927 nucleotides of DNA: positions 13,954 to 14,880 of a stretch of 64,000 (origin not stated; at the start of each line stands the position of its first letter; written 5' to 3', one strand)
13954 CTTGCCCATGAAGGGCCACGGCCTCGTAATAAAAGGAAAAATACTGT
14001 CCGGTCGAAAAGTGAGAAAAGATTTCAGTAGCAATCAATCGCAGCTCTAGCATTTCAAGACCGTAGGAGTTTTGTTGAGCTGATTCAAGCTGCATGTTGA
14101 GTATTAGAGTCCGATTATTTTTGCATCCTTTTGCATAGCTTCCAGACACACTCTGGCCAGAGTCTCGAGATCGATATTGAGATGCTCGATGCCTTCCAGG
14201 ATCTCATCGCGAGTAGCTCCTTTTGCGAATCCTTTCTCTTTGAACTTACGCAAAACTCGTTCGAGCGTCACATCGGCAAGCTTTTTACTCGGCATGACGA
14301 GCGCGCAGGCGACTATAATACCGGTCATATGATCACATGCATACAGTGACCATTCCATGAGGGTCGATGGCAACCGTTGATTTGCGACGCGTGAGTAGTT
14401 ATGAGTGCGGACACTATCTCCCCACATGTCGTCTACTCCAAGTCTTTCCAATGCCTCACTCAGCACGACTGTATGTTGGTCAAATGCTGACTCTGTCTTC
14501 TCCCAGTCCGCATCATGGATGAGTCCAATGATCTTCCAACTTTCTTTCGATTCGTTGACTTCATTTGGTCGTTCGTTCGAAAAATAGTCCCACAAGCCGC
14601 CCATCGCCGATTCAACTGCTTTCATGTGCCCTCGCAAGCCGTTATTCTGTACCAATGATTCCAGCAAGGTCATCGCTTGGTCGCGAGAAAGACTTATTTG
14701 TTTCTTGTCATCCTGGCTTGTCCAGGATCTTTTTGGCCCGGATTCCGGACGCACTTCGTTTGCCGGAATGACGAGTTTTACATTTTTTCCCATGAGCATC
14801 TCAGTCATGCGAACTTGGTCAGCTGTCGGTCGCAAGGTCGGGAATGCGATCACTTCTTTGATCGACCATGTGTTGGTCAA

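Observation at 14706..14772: Small double-hairpin repeat present in-frame in the lysS-HD linker and in the atpE-atpF spacer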

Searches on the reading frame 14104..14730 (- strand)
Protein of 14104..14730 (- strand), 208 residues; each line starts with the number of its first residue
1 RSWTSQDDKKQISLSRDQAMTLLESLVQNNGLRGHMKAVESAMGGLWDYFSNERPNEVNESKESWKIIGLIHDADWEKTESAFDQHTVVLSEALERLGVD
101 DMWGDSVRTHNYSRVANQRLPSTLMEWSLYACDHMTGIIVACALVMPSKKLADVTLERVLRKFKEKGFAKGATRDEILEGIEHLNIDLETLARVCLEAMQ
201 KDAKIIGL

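Call 57: search_protein_families(library=pfam, proteins=[window:14104-14730:-], max_evalue=1)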
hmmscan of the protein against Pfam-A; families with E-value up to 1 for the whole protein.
window:14104-14730:- (208 aa): 1 family
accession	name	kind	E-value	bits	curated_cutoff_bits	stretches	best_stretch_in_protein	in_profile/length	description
PF14300.12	DMP19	-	0.13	13.3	25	0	42-75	21-54/112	DMP19-like protein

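Call 86: search_solved_structures(query=window:14107-14700:-, max_evalue=1)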
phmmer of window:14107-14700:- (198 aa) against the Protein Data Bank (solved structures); distinct sequences matched with E-value up to 1: 0.
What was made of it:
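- Tried and rejected: PDB sequence search for the HD-type domain: no hit (call 86).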

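Call 87: search_protein_families(library=ncbifam, proteins=[window:14107-14700:-], max_evalue=1)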
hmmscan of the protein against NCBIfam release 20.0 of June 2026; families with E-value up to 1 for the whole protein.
window:14107-14700:- (198 aa): 3 families
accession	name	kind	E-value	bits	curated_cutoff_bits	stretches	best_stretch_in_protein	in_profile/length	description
TIGR00277.1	HDIG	domain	0.0063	16.4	27.6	1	25-101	8-82/84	HDIG domain-containing metalloprotein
NF009343.0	PRK12703.1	equivalog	0.085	11.7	434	1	59-165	217-320/339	tRNA (cytidine(56)-2'-O)-methyltransferase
NF053562.1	Rkd3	equivalog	0.14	12.2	90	0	79-90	39-50/56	arcadin-3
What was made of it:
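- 14104..14697 (-): C-terminal HD-type domain (residues 525-721, plus the stop codon). Weak HDIG hit, E 0.006 (call 87).
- On Rickettsia palindromic elements (RPE): The element peptides give no NCBIfam or Pfam match (calls 57, 87).
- Closest known: Rickettsia palindromic elements. Different: The sequence is unrelated: the encoded peptides give no Pfam or NCBIfam match (calls 57, 87).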
